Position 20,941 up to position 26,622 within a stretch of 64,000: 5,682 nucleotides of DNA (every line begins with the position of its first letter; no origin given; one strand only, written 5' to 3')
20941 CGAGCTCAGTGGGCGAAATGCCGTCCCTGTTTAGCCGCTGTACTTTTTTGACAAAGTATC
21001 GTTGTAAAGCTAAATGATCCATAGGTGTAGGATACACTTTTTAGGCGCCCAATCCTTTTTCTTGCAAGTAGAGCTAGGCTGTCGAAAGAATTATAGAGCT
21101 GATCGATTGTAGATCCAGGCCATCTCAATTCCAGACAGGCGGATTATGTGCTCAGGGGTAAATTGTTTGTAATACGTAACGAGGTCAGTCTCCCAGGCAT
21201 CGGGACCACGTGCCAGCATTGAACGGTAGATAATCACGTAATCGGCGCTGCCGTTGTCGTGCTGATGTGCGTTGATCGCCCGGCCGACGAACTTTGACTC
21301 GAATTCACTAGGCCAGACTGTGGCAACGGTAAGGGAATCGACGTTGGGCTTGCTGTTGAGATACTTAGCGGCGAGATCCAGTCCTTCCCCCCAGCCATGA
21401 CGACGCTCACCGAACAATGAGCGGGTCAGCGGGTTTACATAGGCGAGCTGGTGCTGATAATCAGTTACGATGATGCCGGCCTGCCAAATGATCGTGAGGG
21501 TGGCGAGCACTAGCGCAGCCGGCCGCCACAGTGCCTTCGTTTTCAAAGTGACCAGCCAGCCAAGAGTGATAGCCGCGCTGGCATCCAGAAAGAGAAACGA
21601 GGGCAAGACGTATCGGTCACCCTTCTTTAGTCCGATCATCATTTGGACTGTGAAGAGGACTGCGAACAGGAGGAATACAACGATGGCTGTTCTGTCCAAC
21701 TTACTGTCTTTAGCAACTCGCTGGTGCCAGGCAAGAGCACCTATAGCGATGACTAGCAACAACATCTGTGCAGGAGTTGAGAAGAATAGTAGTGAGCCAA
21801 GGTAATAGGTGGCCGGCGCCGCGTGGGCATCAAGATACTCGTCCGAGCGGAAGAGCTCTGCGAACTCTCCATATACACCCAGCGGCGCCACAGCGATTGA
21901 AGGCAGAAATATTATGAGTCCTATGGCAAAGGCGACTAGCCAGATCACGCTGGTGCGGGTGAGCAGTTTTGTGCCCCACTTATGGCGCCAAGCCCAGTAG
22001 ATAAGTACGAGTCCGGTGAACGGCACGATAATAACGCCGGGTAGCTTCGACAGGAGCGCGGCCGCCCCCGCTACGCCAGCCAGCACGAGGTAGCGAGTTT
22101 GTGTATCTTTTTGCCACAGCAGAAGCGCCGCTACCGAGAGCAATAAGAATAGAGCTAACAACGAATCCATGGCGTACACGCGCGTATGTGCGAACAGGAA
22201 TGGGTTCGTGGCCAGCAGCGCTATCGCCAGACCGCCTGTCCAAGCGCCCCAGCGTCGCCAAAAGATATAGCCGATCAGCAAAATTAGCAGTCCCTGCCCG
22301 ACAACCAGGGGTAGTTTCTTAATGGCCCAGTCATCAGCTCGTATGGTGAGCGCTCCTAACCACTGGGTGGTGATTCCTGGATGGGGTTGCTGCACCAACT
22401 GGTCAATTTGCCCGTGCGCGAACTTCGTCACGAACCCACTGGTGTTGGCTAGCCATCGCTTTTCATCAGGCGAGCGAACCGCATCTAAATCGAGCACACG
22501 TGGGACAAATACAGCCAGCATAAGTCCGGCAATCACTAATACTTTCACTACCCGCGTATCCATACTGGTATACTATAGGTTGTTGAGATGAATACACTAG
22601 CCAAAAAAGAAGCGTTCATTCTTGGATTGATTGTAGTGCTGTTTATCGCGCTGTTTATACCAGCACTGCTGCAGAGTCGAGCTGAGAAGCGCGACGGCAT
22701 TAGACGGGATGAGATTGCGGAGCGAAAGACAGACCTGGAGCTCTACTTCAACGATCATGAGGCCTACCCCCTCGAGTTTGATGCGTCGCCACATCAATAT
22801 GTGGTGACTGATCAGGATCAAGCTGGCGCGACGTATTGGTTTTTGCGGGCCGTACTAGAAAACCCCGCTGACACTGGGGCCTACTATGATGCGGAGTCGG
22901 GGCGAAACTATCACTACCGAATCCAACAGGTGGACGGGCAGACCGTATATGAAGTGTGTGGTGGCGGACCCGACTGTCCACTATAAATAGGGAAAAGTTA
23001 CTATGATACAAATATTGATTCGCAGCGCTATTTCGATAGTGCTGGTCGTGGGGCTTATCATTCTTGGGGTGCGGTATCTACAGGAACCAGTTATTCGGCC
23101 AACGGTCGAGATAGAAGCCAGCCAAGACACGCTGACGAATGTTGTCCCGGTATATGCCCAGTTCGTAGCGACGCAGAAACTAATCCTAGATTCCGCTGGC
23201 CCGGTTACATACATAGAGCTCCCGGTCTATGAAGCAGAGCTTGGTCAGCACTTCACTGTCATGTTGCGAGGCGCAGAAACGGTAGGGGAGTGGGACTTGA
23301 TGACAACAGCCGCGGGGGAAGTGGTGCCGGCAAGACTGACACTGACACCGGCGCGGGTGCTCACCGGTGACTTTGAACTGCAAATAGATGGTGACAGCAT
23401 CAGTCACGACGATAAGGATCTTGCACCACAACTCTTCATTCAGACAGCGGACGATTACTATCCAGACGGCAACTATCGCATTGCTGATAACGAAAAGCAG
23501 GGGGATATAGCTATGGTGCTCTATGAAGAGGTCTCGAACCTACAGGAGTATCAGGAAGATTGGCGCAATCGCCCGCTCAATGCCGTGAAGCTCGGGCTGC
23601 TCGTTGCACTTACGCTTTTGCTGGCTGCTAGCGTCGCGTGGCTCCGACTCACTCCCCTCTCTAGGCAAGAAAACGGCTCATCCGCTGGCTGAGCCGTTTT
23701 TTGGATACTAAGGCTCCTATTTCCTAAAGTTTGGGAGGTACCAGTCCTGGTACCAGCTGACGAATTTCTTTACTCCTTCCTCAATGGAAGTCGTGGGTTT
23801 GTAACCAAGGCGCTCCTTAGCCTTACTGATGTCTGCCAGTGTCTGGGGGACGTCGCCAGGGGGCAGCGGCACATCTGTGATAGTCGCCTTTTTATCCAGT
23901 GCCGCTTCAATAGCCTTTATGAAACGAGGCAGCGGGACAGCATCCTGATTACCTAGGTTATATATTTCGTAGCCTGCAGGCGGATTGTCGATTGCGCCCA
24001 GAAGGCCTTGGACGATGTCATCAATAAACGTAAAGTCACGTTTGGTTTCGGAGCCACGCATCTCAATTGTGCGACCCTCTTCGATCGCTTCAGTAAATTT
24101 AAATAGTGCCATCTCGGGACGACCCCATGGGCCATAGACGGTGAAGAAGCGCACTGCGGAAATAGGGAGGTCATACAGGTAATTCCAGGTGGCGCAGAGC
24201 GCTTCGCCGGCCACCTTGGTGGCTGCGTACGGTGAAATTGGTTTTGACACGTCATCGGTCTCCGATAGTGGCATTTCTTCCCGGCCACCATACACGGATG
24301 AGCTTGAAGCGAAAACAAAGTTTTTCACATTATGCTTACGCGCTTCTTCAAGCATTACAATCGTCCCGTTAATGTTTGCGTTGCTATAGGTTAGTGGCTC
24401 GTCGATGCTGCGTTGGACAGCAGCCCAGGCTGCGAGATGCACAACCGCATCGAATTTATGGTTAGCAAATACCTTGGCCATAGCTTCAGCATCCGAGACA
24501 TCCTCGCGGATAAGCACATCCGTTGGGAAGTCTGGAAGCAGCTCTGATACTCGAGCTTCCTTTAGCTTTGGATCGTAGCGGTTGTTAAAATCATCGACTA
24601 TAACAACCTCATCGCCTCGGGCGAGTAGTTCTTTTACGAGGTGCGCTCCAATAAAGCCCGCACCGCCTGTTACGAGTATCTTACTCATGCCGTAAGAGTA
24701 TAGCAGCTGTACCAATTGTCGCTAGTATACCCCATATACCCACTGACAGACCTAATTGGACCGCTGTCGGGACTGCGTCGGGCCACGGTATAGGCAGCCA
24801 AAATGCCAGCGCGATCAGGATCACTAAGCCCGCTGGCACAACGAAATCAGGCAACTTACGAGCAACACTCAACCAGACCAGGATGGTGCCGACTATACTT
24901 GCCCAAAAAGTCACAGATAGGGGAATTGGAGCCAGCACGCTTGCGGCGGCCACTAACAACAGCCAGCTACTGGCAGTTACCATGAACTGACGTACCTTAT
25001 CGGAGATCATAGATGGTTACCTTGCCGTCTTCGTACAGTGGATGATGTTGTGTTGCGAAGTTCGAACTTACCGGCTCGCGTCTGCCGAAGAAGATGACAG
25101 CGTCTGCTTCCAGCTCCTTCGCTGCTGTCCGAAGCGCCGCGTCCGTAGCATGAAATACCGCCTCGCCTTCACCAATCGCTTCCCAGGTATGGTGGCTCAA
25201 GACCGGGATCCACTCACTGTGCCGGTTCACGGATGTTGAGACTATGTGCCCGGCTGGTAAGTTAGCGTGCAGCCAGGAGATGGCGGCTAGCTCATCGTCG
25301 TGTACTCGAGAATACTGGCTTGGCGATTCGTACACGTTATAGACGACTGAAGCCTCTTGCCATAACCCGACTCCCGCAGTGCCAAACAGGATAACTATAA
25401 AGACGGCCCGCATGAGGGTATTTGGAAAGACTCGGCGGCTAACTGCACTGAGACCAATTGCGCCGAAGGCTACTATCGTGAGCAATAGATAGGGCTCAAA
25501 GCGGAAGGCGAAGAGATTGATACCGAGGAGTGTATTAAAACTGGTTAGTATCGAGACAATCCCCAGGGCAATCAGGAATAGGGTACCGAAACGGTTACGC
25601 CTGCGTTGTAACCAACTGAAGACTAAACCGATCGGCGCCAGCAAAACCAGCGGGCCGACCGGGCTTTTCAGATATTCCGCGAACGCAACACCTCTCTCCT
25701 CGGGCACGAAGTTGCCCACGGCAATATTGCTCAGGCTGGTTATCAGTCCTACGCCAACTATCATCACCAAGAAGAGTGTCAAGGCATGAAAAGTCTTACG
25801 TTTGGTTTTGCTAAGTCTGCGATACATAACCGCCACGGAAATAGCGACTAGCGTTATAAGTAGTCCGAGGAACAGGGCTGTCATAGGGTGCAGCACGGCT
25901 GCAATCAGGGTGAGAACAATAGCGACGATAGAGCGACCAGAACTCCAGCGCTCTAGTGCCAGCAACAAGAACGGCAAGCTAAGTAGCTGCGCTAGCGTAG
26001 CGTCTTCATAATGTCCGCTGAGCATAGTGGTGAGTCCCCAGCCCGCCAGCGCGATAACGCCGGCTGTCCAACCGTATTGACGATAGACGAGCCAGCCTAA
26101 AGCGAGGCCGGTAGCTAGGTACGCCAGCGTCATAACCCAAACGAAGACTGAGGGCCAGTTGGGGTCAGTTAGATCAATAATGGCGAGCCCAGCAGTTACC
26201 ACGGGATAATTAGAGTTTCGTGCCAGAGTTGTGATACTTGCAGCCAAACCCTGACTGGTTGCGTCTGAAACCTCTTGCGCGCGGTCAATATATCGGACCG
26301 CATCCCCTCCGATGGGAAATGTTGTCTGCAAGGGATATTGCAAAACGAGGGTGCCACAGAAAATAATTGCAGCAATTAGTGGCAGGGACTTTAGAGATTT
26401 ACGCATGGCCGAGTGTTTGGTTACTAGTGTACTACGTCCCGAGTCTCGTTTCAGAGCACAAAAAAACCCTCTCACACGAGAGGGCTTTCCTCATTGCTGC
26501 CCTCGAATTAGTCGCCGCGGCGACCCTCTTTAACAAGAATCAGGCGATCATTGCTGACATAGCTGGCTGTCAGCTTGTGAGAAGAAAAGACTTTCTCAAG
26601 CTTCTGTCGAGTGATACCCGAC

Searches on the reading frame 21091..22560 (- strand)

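Call 19: search_protein_families(library=pfam, proteins=[window:21091-22560:-], max_evalue=0.001)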
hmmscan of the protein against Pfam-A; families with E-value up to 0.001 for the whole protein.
window:21091-22560:- (489 aa): 2 families
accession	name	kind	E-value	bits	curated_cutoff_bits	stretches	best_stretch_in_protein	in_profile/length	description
PF02366.24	PMT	-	6.3e-10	39.5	22.7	1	78-217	83-227/245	Dolichyl-phosphate-mannose-protein mannosyltransferase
PF13231.12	PMT_2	-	7.2e-10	39.7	26.1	1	67-222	11-158/160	Dolichyl-phosphate-mannose-protein mannosyltransferase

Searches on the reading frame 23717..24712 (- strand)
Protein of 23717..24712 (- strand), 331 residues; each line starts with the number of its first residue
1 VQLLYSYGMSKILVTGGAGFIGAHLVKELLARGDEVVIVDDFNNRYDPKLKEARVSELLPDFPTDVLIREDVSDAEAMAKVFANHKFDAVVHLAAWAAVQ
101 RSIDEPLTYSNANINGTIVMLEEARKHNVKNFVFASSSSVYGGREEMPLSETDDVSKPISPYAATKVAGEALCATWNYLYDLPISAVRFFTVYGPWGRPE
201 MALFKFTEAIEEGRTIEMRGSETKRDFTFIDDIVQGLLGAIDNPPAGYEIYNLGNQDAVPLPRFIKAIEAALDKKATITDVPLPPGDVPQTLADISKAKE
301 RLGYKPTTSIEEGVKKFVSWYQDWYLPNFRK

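Call 19: search_protein_families(library=pfam, proteins=[window:23717-24712:-], max_evalue=0.001)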
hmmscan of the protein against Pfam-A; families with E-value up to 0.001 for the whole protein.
window:23717-24712:- (331 aa): 10 families
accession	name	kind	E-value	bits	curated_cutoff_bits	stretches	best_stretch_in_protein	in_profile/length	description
PF16363.11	GDP_Man_Dehyd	-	3e-59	201.6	27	1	13-316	1-331/332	GDP-mannose 4,6 dehydratase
PF01370.27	Epimerase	-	6.1e-59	199.8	20.9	1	12-254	1-240/240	NAD dependent epimerase/dehydratase family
PF04321.23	RmlD_sub_bind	-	3.4e-21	76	27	1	11-271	2-230/287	RmlD substrate binding domain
PF01073.25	3Beta_HSD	-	4.2e-21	75.6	22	1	13-233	1-221/280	3-beta hydroxysteroid dehydrogenase/isomerase family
PF02719.21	Polysacc_synt_2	-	2e-17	63.8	20.2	1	12-242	1-218/293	Polysaccharide biosynthesis protein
PF07993.18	NAD_binding_4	-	5e-13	49.2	20.1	1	85-198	87-210/258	Male sterility protein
PF13460.12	NAD_binding_10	-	1.4e-08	35.3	27.2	1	16-170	1-128/184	NAD(P)H-binding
PF08659.16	KR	-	5.5e-07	30.1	22.6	1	12-141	3-141/180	KR domain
PF00106.31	adh_short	-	3.2e-05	24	26.6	1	12-126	3-121/195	short chain dehydrogenase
PF13561.12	adh_short_C2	-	0.00024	21.2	27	1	21-128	8-119/236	Enoyl-(Acyl carrier protein) reductase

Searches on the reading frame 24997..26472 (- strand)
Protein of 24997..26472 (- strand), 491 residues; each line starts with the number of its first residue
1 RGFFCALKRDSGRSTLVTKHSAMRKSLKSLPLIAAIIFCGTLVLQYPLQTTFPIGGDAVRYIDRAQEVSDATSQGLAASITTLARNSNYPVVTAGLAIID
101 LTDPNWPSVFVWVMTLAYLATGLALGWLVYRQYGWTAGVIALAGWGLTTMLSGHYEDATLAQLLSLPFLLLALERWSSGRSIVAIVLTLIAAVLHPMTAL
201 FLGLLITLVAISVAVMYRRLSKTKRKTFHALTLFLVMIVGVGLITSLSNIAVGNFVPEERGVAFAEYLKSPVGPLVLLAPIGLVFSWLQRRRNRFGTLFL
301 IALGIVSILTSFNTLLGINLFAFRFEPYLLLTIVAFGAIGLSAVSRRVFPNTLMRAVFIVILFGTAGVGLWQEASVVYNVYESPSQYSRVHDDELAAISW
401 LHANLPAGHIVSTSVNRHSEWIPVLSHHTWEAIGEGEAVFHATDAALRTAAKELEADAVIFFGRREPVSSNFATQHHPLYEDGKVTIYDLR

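Call 19: search_protein_families(library=pfam, proteins=[window:24997-26472:-], max_evalue=0.001)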
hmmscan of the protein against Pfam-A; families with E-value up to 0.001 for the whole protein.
window:24997-26472:- (491 aa): 1 family
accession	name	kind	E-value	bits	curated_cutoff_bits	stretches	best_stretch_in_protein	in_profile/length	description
PF14897.12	EpsG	-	4e-05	23.3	30.1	1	162-363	113-306/326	EpsG family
